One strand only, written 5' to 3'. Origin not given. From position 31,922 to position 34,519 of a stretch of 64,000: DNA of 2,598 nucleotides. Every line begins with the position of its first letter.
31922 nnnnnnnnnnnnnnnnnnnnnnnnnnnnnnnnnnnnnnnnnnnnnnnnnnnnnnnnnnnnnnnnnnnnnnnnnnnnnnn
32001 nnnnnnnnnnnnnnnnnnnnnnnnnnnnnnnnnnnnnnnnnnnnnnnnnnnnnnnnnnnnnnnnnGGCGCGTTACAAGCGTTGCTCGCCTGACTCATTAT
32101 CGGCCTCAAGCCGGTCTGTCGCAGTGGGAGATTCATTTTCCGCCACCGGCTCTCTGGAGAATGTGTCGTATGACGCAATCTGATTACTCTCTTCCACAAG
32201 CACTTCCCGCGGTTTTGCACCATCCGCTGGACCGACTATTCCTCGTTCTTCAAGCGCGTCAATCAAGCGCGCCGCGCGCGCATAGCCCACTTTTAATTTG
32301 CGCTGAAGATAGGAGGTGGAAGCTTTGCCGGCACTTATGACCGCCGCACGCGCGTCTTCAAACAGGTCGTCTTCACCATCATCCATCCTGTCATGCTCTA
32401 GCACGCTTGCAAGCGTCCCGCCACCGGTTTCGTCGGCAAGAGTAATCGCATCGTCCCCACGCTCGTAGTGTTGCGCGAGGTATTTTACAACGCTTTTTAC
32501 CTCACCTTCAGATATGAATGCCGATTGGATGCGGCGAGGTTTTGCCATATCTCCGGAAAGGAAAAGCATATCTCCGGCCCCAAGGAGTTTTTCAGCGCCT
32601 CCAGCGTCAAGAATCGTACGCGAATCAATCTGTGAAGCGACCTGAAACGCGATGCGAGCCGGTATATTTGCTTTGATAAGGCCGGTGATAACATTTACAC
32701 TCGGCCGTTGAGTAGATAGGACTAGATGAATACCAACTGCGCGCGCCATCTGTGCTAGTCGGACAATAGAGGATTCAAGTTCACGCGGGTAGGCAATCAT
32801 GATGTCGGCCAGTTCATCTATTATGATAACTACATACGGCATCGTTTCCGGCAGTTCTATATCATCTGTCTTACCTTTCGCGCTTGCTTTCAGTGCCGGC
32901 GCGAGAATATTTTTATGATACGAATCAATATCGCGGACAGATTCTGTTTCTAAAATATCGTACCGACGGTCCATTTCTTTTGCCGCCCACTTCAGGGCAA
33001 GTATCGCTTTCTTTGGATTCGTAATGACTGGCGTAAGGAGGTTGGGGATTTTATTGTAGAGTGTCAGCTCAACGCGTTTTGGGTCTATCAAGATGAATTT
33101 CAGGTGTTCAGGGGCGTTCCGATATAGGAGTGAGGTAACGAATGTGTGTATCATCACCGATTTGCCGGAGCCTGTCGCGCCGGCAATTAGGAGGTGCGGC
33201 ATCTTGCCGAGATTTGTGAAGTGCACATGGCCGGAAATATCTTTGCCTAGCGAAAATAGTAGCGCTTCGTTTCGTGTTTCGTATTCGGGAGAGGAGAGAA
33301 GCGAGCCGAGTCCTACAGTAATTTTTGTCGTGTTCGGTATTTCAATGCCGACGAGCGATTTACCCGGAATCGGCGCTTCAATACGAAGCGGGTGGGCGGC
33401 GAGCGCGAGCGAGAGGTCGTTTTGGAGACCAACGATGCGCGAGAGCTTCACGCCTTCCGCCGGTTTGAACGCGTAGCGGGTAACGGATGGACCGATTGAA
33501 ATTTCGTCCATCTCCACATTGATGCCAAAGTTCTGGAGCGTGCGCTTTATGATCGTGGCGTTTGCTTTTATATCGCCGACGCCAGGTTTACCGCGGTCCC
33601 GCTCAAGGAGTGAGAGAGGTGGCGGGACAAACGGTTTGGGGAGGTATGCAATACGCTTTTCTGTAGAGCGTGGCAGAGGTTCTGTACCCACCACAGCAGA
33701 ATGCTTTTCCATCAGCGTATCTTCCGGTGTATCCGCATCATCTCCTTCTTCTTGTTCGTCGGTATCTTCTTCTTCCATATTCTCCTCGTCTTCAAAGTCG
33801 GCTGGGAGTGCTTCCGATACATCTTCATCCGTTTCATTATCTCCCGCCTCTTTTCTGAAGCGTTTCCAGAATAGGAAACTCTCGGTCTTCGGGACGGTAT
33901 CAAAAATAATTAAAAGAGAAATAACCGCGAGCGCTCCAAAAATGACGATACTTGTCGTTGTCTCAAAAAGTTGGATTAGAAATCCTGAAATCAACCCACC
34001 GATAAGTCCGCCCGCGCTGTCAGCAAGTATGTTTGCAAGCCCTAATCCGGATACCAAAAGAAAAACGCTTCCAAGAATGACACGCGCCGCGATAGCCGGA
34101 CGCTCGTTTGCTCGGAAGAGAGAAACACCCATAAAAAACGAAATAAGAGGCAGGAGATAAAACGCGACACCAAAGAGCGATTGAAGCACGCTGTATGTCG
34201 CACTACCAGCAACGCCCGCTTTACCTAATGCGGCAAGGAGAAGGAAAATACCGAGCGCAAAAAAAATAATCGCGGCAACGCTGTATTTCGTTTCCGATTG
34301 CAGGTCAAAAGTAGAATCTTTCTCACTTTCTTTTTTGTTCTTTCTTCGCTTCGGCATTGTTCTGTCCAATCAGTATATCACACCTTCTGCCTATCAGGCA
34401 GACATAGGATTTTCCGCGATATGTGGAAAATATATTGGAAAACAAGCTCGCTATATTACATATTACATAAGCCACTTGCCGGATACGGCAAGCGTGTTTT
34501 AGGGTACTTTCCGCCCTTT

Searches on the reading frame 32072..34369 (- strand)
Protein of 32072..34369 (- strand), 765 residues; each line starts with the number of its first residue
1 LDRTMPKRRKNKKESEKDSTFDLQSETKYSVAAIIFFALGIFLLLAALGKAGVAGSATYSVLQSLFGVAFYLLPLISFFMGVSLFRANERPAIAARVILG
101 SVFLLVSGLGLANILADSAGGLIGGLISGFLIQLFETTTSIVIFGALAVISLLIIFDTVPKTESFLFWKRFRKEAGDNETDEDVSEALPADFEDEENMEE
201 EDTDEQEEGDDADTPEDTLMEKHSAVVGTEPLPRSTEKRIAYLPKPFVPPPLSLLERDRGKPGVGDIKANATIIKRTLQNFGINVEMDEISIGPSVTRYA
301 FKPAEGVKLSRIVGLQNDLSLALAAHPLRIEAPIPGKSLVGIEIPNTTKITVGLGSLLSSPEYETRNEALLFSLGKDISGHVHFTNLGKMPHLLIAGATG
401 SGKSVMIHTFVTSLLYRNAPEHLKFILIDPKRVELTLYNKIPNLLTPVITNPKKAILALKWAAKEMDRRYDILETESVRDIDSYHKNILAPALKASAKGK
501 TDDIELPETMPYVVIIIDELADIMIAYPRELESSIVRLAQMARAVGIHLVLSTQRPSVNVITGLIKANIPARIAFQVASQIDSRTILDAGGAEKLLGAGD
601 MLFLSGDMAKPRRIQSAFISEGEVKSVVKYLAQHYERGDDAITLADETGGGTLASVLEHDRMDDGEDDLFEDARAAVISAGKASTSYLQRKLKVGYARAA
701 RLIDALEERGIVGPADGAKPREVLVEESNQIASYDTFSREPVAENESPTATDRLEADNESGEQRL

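Call 10: search_protein_families(library=pfam, proteins=[window:32072-34369:-], max_evalue=0.001)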
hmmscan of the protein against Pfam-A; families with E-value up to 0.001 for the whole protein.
window:32072-34369:- (765 aa): 6 families
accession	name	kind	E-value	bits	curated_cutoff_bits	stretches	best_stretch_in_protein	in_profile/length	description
PF01580.24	FtsK_SpoIIIE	-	1.9e-59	201.2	24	1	358-558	6-221/221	FtsK/SpoIIIE family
PF09397.16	FtsK_gamma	-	3.5e-28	97.5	30.6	1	665-725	2-62/63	Ftsk gamma domain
PF17854.6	FtsK_alpha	-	2.8e-27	95.3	22.9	1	250-346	2-101/101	FtsK alpha domain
PF13491.11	FtsK_4TM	-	5.5e-08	33.1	23.1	1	51-157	47-160/171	4TM region of DNA translocase FtsK/SpoIIIE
PF03092.22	BT1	-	0.00049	19.4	22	1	117-165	133-171/432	BT1 family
PF05621.17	TniB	-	0.00065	19.6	22.4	0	388-412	33-57/189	Bacterial TniB protein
